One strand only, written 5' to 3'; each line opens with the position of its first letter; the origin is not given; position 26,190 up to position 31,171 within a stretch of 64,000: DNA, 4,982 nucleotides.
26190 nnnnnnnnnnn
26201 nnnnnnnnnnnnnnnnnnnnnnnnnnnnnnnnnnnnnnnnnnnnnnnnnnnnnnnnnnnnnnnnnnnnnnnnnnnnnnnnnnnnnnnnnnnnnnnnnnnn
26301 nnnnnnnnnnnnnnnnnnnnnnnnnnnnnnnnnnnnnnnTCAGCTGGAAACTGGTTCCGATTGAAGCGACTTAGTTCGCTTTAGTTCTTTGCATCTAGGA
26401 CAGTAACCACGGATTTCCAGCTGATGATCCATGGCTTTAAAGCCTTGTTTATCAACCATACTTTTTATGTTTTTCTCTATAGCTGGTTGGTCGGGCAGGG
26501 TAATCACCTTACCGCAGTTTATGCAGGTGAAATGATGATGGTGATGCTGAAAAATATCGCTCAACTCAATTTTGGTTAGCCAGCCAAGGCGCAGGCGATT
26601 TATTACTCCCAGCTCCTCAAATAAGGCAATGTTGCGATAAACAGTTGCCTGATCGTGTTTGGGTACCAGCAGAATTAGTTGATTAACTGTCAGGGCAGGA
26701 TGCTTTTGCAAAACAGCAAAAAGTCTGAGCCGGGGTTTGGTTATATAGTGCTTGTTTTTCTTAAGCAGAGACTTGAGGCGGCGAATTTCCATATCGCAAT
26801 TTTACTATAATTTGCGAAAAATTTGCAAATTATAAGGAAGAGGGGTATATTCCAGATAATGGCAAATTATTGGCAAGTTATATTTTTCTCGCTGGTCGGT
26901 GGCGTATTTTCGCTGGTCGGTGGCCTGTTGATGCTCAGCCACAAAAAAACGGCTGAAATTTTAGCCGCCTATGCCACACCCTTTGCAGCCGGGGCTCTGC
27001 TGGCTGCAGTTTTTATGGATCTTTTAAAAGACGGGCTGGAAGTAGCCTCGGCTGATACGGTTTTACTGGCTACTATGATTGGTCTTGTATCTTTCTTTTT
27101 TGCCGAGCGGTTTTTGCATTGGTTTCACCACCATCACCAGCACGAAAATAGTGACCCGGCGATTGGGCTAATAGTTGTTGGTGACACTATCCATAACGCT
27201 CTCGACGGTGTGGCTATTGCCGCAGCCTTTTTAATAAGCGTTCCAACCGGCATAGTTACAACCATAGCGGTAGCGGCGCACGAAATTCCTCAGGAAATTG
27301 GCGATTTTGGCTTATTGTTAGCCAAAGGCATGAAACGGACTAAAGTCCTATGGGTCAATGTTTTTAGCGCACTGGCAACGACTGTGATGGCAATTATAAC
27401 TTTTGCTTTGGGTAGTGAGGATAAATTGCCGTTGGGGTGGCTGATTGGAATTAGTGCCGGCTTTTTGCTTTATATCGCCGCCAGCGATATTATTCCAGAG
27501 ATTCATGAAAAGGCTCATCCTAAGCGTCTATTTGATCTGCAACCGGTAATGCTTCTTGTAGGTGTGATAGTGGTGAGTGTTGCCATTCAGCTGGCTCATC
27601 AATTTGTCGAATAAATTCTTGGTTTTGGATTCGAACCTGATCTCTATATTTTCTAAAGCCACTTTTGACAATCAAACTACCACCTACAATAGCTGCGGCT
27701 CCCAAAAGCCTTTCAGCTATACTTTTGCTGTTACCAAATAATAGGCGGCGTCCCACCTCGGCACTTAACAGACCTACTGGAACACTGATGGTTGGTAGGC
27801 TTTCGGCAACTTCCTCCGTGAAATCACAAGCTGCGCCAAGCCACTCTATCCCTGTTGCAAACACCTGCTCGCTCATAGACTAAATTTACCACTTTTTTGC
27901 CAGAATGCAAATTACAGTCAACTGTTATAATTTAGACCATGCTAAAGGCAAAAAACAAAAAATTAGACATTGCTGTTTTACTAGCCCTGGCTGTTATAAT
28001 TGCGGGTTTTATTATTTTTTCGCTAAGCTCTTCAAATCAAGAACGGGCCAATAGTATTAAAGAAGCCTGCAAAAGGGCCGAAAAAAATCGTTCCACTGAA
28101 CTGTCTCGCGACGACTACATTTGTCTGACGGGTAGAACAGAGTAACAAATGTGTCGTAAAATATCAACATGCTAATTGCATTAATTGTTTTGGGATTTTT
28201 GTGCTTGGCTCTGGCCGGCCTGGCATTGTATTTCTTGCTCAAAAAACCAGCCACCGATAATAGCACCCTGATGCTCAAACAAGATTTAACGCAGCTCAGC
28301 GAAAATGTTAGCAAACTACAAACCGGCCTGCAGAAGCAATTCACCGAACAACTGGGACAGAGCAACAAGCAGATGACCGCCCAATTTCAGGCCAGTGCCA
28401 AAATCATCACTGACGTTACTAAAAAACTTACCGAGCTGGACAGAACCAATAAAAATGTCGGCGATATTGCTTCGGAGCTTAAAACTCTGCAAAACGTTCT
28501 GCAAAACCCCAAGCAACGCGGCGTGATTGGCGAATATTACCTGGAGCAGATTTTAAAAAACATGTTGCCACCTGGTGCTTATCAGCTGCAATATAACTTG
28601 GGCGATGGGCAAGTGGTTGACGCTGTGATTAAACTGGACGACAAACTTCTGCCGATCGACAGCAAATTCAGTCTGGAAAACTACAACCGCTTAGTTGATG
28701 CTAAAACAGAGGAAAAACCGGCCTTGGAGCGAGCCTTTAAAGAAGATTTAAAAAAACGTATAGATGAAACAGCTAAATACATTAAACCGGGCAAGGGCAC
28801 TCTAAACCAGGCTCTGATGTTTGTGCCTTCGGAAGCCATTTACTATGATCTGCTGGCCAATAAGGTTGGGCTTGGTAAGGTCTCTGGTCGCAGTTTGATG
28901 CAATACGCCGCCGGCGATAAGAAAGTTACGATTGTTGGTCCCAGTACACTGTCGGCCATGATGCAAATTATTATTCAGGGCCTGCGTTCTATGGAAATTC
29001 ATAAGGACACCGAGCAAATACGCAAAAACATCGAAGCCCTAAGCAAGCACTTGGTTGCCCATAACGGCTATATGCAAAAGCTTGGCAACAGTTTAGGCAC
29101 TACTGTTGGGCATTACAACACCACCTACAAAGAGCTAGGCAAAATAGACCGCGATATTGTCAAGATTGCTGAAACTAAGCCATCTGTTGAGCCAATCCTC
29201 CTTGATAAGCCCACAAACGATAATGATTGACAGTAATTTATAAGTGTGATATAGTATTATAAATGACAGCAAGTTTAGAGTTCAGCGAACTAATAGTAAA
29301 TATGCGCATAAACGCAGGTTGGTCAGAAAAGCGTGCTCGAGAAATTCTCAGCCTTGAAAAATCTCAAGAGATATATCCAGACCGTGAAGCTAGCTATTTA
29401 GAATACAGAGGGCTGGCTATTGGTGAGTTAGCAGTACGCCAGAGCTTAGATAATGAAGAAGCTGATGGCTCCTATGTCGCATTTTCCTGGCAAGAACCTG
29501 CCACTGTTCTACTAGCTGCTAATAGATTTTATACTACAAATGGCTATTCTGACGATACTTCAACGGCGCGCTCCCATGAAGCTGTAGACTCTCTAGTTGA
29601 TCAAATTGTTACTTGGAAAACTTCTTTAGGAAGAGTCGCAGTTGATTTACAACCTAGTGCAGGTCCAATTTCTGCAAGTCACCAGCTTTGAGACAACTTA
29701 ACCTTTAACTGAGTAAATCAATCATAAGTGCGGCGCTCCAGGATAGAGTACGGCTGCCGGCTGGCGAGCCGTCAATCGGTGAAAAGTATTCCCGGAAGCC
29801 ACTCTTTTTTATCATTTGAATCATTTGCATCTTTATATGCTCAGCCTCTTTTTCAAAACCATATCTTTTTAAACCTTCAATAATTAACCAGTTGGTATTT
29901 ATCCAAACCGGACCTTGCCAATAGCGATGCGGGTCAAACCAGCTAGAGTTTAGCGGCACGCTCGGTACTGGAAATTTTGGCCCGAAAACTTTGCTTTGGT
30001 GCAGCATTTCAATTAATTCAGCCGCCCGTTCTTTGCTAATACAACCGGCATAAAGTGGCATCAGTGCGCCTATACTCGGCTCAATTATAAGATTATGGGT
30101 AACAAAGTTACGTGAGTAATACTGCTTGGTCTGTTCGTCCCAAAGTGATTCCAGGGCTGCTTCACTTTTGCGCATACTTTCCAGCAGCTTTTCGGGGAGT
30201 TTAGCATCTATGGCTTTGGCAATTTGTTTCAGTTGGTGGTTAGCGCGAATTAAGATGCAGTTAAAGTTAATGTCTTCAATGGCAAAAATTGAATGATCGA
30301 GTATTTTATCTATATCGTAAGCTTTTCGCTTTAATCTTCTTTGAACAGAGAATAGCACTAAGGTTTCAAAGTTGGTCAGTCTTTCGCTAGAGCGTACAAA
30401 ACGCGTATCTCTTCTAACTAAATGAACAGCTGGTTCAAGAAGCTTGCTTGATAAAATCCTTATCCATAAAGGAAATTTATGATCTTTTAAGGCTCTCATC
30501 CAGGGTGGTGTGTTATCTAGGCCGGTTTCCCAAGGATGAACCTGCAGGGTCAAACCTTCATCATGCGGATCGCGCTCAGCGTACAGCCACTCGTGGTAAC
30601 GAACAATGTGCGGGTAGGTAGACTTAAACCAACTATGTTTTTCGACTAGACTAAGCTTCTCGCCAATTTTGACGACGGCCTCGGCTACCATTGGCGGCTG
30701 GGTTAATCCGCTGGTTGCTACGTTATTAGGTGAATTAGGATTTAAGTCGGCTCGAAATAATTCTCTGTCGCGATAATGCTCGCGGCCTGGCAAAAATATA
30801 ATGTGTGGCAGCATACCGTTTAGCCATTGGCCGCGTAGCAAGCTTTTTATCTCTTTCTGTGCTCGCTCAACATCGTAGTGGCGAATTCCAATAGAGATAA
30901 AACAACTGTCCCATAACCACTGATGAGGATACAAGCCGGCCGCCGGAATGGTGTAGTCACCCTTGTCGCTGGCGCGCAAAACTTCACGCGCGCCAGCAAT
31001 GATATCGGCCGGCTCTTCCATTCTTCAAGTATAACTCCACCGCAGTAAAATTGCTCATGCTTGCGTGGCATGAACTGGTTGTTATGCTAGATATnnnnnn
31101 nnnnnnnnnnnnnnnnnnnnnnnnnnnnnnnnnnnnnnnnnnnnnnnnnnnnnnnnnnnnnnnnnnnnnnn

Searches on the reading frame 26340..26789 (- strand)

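Call 97: search_protein_families(library=pfam, proteins=[window:26340-26789:-], max_evalue=0.0001)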
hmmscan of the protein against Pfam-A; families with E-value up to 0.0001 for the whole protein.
window:26340-26789:- (149 aa): 1 family
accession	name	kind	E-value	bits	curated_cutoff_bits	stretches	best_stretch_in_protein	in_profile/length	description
PF01475.25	FUR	-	2.7e-20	73.1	23.1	1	16-126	6-120/121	Ferric uptake regulator family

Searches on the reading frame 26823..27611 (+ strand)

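Call 97: search_protein_families(library=pfam, proteins=[window:26823-27611:+], max_evalue=0.0001)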
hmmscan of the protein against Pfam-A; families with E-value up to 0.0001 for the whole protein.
window:26823-27611:+ (263 aa): 1 family
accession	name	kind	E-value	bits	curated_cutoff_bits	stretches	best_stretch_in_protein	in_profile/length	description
PF02535.28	Zip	-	2.8e-35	122.6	35.1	2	116-253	180-321/323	ZIP Zinc transporter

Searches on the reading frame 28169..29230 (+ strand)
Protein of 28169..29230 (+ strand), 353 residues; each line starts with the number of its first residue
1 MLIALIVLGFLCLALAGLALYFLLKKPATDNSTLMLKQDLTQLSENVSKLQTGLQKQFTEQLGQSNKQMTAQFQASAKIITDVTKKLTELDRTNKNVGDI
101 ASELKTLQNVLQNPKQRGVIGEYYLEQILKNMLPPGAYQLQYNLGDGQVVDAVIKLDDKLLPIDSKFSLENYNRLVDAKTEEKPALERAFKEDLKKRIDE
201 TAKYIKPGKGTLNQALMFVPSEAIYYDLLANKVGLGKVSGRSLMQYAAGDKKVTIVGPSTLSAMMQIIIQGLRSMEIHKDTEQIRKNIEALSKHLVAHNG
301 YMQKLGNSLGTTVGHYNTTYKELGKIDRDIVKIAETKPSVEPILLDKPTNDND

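Call 11: search_protein_families(library=pfam, proteins=[window:28169-29230:+], max_evalue=0.001)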
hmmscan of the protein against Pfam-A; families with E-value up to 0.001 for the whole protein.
window:28169-29230:+ (353 aa): 2 families
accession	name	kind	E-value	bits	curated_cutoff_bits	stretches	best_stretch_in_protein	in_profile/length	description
PF02646.22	RmuC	-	2e-52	178.6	26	1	54-334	6-278/291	RmuC family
PF07889.17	DUF1664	-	0.00063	20.2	34.6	0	36-109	46-115/124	Protein of unknown function (DUF1664)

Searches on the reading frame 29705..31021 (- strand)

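Call 22: search_protein_families(library=pfam, proteins=[window:29705-31021:-], max_evalue=0.00001)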
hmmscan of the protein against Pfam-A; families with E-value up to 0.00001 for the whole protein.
window:29705-31021:- (438 aa): 3 families
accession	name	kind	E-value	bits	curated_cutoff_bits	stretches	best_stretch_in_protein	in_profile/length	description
PF22422.2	MGH1-like_GH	-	4.4e-87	293.4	27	1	31-429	1-356/356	Mannosylglycerate hydrolase MGH1-like glycoside hydrolase domain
PF01204.24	Trehalase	-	9.1e-15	54.9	21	1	108-407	180-465/512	Trehalase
PF03200.22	Glyco_hydro_63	-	2.1e-08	33.8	22.4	0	334-394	367-432/492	Glycosyl hydrolase family 63 C-terminal domain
